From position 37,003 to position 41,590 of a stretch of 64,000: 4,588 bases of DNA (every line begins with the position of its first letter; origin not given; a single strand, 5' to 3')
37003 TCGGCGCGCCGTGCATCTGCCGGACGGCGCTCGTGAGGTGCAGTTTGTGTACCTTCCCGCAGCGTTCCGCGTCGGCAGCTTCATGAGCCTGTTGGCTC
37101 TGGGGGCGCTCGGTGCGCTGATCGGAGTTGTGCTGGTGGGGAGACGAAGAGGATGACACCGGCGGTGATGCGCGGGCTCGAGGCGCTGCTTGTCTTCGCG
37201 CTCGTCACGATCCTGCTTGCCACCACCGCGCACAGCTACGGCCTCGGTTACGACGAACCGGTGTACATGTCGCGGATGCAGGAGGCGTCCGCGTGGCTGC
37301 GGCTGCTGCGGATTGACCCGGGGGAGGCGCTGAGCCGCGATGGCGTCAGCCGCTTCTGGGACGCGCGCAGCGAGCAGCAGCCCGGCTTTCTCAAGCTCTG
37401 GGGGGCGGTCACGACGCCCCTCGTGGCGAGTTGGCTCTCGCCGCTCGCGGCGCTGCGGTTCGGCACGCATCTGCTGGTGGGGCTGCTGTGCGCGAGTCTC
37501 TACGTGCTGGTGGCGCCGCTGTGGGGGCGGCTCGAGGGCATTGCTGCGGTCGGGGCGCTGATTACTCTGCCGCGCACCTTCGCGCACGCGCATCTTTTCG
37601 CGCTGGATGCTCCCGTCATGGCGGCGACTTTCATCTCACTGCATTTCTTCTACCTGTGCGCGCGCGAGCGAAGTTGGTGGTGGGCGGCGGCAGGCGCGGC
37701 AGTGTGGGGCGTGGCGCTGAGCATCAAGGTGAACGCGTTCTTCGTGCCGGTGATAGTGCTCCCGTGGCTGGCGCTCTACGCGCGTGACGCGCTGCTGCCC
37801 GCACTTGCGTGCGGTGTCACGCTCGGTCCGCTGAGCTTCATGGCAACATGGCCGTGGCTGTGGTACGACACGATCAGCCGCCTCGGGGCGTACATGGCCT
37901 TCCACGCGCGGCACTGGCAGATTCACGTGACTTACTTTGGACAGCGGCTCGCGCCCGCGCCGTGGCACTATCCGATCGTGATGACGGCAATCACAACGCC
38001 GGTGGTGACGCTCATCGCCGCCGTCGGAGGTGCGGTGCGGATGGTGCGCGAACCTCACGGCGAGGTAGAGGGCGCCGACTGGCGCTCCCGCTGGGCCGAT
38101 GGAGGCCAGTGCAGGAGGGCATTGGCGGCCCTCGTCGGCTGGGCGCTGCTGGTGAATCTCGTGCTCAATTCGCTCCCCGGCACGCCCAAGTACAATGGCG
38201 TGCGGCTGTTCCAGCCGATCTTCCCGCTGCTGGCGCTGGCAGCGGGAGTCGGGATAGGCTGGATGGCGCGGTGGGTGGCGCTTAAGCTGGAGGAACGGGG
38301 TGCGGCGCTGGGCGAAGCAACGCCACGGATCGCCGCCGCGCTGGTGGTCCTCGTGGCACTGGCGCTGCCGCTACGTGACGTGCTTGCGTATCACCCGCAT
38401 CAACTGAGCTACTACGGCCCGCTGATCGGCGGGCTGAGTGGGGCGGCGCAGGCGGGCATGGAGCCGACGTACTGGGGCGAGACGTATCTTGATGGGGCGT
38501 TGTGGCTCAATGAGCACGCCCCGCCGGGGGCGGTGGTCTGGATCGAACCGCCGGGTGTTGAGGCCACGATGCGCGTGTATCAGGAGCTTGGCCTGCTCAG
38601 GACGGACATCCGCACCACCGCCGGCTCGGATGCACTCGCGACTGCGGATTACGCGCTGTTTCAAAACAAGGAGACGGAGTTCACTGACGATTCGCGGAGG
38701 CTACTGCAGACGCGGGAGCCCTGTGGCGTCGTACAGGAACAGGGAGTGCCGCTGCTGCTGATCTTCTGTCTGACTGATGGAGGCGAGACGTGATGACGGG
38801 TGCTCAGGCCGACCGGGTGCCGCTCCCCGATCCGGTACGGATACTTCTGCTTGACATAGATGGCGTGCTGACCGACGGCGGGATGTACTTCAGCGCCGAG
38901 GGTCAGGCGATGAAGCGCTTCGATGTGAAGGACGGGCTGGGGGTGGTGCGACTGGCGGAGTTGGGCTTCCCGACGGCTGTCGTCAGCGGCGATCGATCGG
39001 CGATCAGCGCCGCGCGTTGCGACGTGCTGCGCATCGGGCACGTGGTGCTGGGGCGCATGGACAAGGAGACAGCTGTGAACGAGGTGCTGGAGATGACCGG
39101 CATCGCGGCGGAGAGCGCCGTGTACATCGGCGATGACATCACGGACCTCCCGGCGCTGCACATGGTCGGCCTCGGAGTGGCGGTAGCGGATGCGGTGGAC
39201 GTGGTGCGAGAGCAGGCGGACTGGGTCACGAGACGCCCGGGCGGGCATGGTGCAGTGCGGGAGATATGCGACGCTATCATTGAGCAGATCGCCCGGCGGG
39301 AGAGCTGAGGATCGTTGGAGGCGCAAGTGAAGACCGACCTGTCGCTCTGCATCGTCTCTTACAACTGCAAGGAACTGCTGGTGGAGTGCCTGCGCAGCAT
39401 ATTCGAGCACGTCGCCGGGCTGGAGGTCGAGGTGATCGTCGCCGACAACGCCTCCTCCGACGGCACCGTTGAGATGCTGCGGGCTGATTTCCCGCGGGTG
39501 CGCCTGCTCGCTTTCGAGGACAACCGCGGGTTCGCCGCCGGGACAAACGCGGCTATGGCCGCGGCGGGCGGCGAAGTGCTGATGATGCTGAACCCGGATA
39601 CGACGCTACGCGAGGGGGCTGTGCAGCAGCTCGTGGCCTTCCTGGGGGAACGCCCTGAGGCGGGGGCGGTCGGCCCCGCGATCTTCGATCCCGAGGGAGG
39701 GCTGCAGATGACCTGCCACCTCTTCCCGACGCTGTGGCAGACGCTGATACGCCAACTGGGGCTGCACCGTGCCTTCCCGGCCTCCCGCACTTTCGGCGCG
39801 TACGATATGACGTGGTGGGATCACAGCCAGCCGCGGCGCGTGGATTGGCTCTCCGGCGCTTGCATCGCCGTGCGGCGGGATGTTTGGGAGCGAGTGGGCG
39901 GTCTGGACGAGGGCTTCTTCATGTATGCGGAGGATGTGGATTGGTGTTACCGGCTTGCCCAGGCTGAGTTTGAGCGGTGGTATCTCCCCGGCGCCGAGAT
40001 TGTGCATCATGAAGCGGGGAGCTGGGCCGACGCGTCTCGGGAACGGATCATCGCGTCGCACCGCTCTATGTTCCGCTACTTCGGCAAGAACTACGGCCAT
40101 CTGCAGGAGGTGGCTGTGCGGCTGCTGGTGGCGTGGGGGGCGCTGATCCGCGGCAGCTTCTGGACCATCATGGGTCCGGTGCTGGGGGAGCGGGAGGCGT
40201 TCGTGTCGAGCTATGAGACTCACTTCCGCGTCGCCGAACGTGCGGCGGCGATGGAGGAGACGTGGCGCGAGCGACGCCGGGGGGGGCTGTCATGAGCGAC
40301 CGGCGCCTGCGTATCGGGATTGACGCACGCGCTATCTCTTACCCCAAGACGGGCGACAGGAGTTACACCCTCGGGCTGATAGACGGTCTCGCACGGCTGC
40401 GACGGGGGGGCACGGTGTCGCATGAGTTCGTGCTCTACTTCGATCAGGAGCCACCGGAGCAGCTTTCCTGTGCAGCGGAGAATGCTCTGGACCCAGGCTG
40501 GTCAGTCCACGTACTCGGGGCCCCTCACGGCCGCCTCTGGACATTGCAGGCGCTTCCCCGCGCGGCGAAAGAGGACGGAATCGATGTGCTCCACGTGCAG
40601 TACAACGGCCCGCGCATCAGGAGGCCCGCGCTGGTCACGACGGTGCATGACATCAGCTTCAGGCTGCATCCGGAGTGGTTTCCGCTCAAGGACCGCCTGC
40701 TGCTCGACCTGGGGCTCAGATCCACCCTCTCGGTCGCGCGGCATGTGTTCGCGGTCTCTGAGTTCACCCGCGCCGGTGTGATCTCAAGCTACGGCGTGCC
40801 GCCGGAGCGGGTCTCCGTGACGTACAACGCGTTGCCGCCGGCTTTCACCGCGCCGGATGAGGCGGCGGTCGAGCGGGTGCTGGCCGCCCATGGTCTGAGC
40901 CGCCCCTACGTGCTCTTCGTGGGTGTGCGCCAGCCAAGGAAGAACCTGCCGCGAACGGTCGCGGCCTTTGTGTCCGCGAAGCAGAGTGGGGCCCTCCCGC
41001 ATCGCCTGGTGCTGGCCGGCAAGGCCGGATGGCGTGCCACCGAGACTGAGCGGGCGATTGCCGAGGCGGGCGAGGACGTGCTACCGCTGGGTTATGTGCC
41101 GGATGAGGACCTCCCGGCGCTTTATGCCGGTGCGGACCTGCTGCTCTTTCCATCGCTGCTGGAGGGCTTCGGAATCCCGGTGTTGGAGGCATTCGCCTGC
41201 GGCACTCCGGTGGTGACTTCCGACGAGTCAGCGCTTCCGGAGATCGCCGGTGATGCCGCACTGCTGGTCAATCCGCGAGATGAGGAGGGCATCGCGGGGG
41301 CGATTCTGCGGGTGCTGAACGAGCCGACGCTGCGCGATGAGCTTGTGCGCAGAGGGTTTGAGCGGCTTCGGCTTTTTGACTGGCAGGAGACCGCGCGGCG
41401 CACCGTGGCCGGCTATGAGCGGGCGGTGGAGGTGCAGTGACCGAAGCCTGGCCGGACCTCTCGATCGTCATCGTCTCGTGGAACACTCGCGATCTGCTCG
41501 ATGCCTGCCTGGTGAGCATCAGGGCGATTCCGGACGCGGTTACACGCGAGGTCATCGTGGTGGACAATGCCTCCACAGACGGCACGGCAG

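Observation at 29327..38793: Two YfhO paralogs plus two further GT-C proteins in one operon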

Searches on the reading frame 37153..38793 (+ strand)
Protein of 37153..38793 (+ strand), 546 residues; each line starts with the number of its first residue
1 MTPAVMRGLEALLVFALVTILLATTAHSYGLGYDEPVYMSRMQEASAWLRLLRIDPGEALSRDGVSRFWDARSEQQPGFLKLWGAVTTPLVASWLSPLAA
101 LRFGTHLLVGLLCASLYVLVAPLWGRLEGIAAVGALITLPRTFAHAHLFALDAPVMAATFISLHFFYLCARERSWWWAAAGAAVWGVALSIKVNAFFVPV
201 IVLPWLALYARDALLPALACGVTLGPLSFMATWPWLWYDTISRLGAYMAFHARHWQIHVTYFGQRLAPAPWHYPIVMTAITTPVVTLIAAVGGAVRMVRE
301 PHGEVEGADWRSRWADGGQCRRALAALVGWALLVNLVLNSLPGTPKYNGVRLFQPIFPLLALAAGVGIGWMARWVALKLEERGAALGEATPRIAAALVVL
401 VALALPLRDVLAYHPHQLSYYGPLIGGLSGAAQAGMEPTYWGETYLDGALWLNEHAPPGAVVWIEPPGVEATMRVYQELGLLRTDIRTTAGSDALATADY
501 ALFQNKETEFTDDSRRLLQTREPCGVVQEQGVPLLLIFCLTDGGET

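Call 4: search_protein_families(library=pfam, proteins=[window:37153-38793:+], max_evalue=0.01)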
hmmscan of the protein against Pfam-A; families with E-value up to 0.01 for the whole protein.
window:37153-38793:+ (546 aa): 1 family
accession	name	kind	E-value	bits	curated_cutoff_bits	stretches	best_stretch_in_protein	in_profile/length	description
PF13231.12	PMT_2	-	2.4e-06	28.3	26.1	1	99-234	22-159/160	Dolichyl-phosphate-mannose-protein mannosyltransferase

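Call 5: search_protein_families(library=ncbifam, proteins=[window:37153-38793:+], max_evalue=0.01)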
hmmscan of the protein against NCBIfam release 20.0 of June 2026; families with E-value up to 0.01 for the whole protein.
window:37153-38793:+ (546 aa): 0 families

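Call 24: search_solved_structures(query=window:37153-38793:+, max_evalue=10)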
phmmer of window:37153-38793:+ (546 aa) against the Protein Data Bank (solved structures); distinct sequences matched with E-value up to 10: 0.

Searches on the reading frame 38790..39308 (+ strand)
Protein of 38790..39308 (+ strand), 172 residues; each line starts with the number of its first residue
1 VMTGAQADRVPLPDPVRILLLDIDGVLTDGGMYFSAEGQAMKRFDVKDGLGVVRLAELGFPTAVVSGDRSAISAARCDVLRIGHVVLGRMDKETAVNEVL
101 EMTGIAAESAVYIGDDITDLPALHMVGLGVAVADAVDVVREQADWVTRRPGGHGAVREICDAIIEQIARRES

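Call 4: search_protein_families(library=pfam, proteins=[window:38790-39308:+], max_evalue=0.01)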
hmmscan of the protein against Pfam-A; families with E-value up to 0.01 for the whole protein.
window:38790-39308:+ (172 aa): 4 families
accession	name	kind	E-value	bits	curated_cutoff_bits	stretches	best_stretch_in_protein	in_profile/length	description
PF08282.18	Hydrolase_3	-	1.4e-11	45.1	20.9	1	88-151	184-247/255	haloacid dehalogenase-like hydrolase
PF00702.32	Hydrolase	-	3.4e-07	31.3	26.4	1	54-127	109-191/191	haloacid dehalogenase-like hydrolase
PF13419.12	HAD_2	-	0.004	17.7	23.8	1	59-131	95-176/178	Haloacid dehalogenase-like hydrolase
PF12710.13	HAD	-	0.0072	17.2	27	0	59-124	101-189/189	haloacid dehalogenase-like hydrolase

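Call 5: search_protein_families(library=ncbifam, proteins=[window:38790-39308:+], max_evalue=0.01)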
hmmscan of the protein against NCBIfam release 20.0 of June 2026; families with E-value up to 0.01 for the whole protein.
window:38790-39308:+ (172 aa): 27 families (the best 25 are shown)
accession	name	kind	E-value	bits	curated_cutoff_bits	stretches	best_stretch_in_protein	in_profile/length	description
NF007019.0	PRK09484.1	equivalog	7.4e-45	152.9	208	1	15-165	24-174/187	3-deoxy-manno-octulosonate-8-phosphatase KdsC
TIGR01670.1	KdsC-phosphatas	subfamily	6e-40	136.7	106.95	1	16-165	1-150/154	3-deoxy-D-manno-octulosonate 8-phosphate phosphatase, YrbI family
NF058599.1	KDN-9-PPhBT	equivalog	2.4e-35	122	180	1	17-165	3-151/152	3-deoxy-D-glycero-D-galacto-nonulopyranosonate 9-phosphatase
TIGR02726.1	phenyl_P_delta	equivalog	1.9e-30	106.3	281.95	1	16-165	7-156/169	phenylphosphate carboxylase subunit delta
NF002245.0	PRK01158.1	equivalog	4.2e-16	59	198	1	84-159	150-225/233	phosphoglycolate phosphatase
TIGR01487.1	Pglycolate_arch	equivalog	4.6e-16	59.3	122.75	1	84-156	140-212/215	phosphoglycolate phosphatase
TIGR01482.1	SPP-subfamily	subfamily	1.8e-10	40.8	107.15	1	84-162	142-220/225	sucrose-phosphate phosphatase subfamily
TIGR00099.1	Cof-subfamily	subfamily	7.8e-10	38.8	137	1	89-152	186-249/256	Cof-type HAD-IIB family hydrolase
TIGR01662.1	HAD-SF-IIIA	subfamily_domain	2.3e-09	37.5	44.6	1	17-131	1-137/141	HAD-IIIA family hydrolase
NF007806.0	PRK10513.1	equivalog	6.6e-08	32.3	273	1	88-154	193-259/270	sugar-phosphatase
TIGR01484.1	HAD-SF-IIB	subfamily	6.3e-07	29.7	41.8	1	89-132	178-221/221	HAD-IIB family hydrolase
NF007821.0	PRK10530.1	equivalog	1.2e-06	27.9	274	1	92-149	200-257/272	pyridoxal phosphatase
TIGR01511.1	ATPase-IB1_Cu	subfamily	2e-05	23.7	397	1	52-147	378-468/542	copper-translocating P-type ATPase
TIGR01525.1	ATPase-IB_hvy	subfamily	2.1e-05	23.6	346.25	1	55-148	399-492/560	heavy metal translocating P-type ATPase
TIGR01647.1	ATPase-IIIA_H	equivalog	4.4e-05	21.9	615.5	1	113-151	540-578/755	plasma-membrane proton-efflux P-type ATPase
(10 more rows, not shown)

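Call 48: search_solved_structures(query=window:38790-39308:+, max_evalue=0.00001)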
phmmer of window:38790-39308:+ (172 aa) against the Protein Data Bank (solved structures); distinct sequences matched with E-value up to 0.00001: 21.
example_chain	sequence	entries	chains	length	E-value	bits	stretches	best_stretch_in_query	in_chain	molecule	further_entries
3i6b_A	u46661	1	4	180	3.9e-36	127.5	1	7-164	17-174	3-deoxy-D-manno-octulosonate 8-phosphate phosphatase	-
2r8e_A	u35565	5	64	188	4.4e-36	127.3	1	7-164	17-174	3-deoxy-D-manno-octulosonate 8-phosphate phosphatase | YrbI from Escherichia coli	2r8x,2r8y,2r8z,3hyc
3mn1_A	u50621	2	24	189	6.7e-36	126.7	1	15-165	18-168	probable yrbi family phosphatase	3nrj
3n1u_A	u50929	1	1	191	7.2e-35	123.4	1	15-165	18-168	Hydrolase, HAD superfamily, subfamily III A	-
7t35_A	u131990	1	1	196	6.2e-34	120.3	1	15-164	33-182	3-deoxy-D-manno-octulosonate 8-phosphate phosphatase KdsC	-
3ij5_A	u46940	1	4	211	5.6e-33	117.2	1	13-164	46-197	3-deoxy-D-manno-octulosonate 8-phosphate phosphatase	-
1j8d_A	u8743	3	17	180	1.7e-32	115.7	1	15-166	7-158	deoxy-D-mannose-octulosonate 8-phosphate phosphatase | 3-deoxy-D-manno-octulosonate 8-phosphate phosphatase KdsC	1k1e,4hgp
3n07_A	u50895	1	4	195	1.9e-32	115.5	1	12-165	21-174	3-deoxy-D-manno-octulosonate 8-phosphate phosphatase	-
4um5_A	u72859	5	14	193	1.4e-31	112.7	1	16-165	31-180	3-DEOXY-D-MANNO-OCTULOSONATE 8-PHOSPHATE PHOSPHATASE KDSC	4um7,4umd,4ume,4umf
2p9j_A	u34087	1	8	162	3.1e-29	105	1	15-163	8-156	Hypothetical protein AQ2171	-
4nav_D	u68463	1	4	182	1.2e-28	103.2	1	7-165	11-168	HYPOTHETICAL PROTEIN XCC279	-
3mmz_A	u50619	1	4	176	2.4e-24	89.1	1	10-164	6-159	putative HAD family hydrolase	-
3e81_A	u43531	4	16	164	3.4e-24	88.7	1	16-164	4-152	Acylneuraminate cytidylyltransferase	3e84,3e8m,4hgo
4hgr_A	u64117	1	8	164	6.6e-24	87.7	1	16-164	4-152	Acylneuraminate cytidylyltransferase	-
4hgq_A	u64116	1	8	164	1.3e-23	86.8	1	16-164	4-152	Acylneuraminate cytidylyltransferase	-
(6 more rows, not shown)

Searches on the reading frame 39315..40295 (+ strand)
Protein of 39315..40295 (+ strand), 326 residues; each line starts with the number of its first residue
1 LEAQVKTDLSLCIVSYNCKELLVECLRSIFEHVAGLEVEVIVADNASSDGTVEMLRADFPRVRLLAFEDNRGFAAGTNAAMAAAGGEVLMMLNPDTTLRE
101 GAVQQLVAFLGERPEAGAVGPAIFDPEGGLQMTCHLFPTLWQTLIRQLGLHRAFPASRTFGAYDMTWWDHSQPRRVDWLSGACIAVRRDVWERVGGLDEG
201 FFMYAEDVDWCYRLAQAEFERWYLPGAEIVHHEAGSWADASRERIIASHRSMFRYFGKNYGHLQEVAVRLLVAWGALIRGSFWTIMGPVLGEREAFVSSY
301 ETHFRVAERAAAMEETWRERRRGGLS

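Call 4: search_protein_families(library=pfam, proteins=[window:39315-40295:+], max_evalue=0.01)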
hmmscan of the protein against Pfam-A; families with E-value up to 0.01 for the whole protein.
window:39315-40295:+ (326 aa): 4 families
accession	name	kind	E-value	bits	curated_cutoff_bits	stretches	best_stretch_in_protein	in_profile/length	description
PF00535.33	Glycos_transf_2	-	1.1e-23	84.4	23.3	1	10-156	1-152/168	Glycosyl transferase family 2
PF13641.12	Glyco_tranf_2_3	-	1.5e-18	68.1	27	1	9-243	3-223/230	Glycosyltransferase like family 2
PF13632.12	Glyco_trans_2_3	-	5.3e-06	26.8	27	1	90-231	3-122/198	Glycosyl transferase family group 2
PF13704.12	Glyco_tranf_2_4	-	0.0086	17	27.5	0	26-76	7-57/98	Glycosyl transferase family 2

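Call 5: search_protein_families(library=ncbifam, proteins=[window:39315-40295:+], max_evalue=0.01)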
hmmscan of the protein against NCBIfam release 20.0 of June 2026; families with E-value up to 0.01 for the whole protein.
window:39315-40295:+ (326 aa): 19 families
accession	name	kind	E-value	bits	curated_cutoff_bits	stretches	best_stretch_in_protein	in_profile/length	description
TIGR03965.1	mycofact_glyco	equivalog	6.5e-20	71.4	280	2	7-126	74-194/467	mycofactocin biosynthesis glycosyltransferase MftF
TIGR01556.1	rhamnosyltran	subfamily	5.9e-15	55.2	200.55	1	23-255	7-226/281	rhamnosyltransferase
NF041875.1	EPS_EpsD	equivalog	6.4e-15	55.4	370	1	9-233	1-208/325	exopolysaccharide biosynthesis glycosyltransferase EpsD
NF038302.1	EPS_HpsE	equivalog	9.7e-15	54.3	300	1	8-123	2-124/307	hormogonium polysaccharide biosynthesis glycosyltransferase HpsE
TIGR03937.1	PgaC_IcaA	equivalog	5e-14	52.1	422.3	1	7-119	45-159/407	poly-beta-1,6-N-acetyl-D-glucosamine synthase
TIGR04283.1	glyco_like_mftF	equivalog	1e-11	44.9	182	1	9-117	1-105/221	TIGR04283 family arsenosugar biosynthesis glycosyltransferase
NF038299.1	EPS_HpsN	equivalog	1.9e-10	40.2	425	1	9-235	3-226/317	hormogonium polysaccharide biosynthesis glycosyltransferase HpsN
TIGR03111.1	glyc2_xrt_Gpos1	hypoth_equivalog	1e-08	34.4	363.95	1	9-160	51-205/439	TIGR03111 family XrtG-associated glycosyltransferase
NF053739.1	GlytfEpsEBac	equivalog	1.2e-08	34.2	450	1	10-125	4-124/265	glycosyltransferase EpsE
NF050050.1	ProtGlycPglI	equivalog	5.4e-08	32.6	500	1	8-108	3-106/306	GalNAc(5)-diNAcBac-PP-undecaprenol beta-1,3-glucosyltransferase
NF047683.1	TeichurnBiosyTuaG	equivalog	7.4e-08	32.3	400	1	5-114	4-115/252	teichuronic acid biosynthesis protein TuaG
NF007482.0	PRK10073.1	equivalog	1.7e-07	30.6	423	1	6-107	5-107/334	glycosyltransferase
NF041394.1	GtaseAglG_Halo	equivalog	6.7e-06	25.6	440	1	10-120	6-116/304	glucosyl-dolichyl phosphate glucuronosyltransferase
TIGR04242.1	nodulat_NodC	equivalog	3.4e-05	23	550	1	11-119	52-164/395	chitooligosaccharide synthase NodC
NF045692.1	OglycostaseCruG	equivalog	6.4e-05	22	600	0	9-65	43-101/386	2'-O-glycosyltransferase CruG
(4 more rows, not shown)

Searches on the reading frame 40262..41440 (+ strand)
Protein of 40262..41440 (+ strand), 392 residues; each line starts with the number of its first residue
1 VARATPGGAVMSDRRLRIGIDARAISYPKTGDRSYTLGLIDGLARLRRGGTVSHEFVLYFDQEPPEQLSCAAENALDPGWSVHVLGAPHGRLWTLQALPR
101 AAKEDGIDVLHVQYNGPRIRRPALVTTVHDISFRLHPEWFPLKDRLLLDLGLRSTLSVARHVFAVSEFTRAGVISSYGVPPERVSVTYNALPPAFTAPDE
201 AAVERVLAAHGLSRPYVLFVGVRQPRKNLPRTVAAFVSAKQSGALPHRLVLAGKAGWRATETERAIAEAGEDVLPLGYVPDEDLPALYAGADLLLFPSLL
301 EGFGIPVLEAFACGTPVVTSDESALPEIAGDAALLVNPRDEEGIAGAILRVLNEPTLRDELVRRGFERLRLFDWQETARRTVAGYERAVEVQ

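Call 4: search_protein_families(library=pfam, proteins=[window:40262-41440:+], max_evalue=0.01)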
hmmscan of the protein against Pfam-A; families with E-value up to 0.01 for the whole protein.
window:40262-41440:+ (392 aa): 5 families
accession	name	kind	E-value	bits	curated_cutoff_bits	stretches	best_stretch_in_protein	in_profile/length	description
PF00534.26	Glycos_transf_1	-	2.1e-30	106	26.4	1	213-366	14-170/172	Glycosyl transferases group 1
PF13692.12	Glyco_trans_1_4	-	2.4e-27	96.4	27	1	214-353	1-141/142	Glycosyl transferases group 1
PF13439.12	Glyco_transf_4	-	1.7e-14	54.6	28.5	1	54-191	20-166/170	Glycosyltransferase Family 4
PF20706.3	GT4-conflict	-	1.7e-12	47.5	26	1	211-327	194-318/385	Family 4 Glycosyltransferase in conflict systems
PF13524.12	Glyco_trans_1_2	-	7.1e-10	39.4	25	1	247-379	15-140/144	Glycosyl transferase-like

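Call 5: search_protein_families(library=ncbifam, proteins=[window:40262-41440:+], max_evalue=0.01)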
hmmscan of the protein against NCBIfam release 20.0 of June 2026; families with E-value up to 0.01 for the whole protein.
window:40262-41440:+ (392 aa): 30 families (the best 25 are shown)
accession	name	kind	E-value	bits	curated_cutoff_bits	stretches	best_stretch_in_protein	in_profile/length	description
TIGR04047.1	MSMEG_0565_glyc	hypoth_equivalog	5.1e-31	108.1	259.85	1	156-386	136-372/373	MSMEG_0565 family glycosyltransferase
TIGR02149.1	glgA_Coryne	subfamily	8.7e-22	77.8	302.4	1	155-387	141-389/391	glycogen synthase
TIGR03449.1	mycothiol_MshA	equivalog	3.2e-17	62.5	462.5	1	171-389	177-404/406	D-inositol-3-phosphate glycosyltransferase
TIGR03088.1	stp2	hypoth_equivalog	6e-16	58.4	409.05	1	163-380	141-365/374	TIGR03088 family PEP-CTERM/XrtA system glycosyltransferase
TIGR03999.1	thiol_BshA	equivalog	2.7e-14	52.9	273.7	1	159-388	145-373/375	N-acetyl-alpha-D-glucosaminyl L-malate synthase BshA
NF041876.1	EPS_EpsE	equivalog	2.4e-12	46.8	400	1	261-368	266-375/389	exopolysaccharide biosynthesis GT4 family glycosyltransferase EpsE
NF053787.1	GlcN_PG_synth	equivalog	8e-12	44.7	480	1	217-388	200-359/361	N-acetylglucosaminyl phosphatidylglycerol synthase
NF038295.1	EPS_HpsP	equivalog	9.6e-11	41.3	550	1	212-387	205-386/388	hormogonium polysaccharide biosynthesis glycosyltransferase HpsP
TIGR02468.1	sucrsPsyn_pln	equivalog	4e-09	34.8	1143.95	1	294-380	575-663/1051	sucrose-phosphate synthase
TIGR04157.1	glyco_rSAM_CFB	subfamily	1.2e-08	34.4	400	1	155-332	166-342/406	TIGR04157 family glycosyltransferase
NF053513.1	Gtran_IagA_BgsA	equivalog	2.7e-08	33.2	460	1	261-387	205-330/333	LTA glycolipid anchor biosynthesis glycosyltransferase, IagA/BgsA family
NF050063.1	ProtGlycPglJ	equivalog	4.5e-08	32.7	500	1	163-381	149-359/363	N-acetylgalactosamine-N,N'-diacetylbacillosaminyl-diphospho-undecaprenol 4-alpha-N-acetylgalactosaminyltransferase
NF038298.1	EPS_HpsO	equivalog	6.2e-08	31.8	575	1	301-369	299-367/388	hormogonium polysaccharide biosynthesis glycosyltransferase HpsO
NF047684.1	TeichurnBiosyTuaC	equivalog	8.9e-08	31.5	550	1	267-387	266-388/391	teichuronic acid biosynthesis protein TuaC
NF038229.1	Glyco4_Geo_Pelo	equivalog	1.4e-07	30.8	400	1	225-366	172-313/338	GPMC system family 4 glycosyltransferase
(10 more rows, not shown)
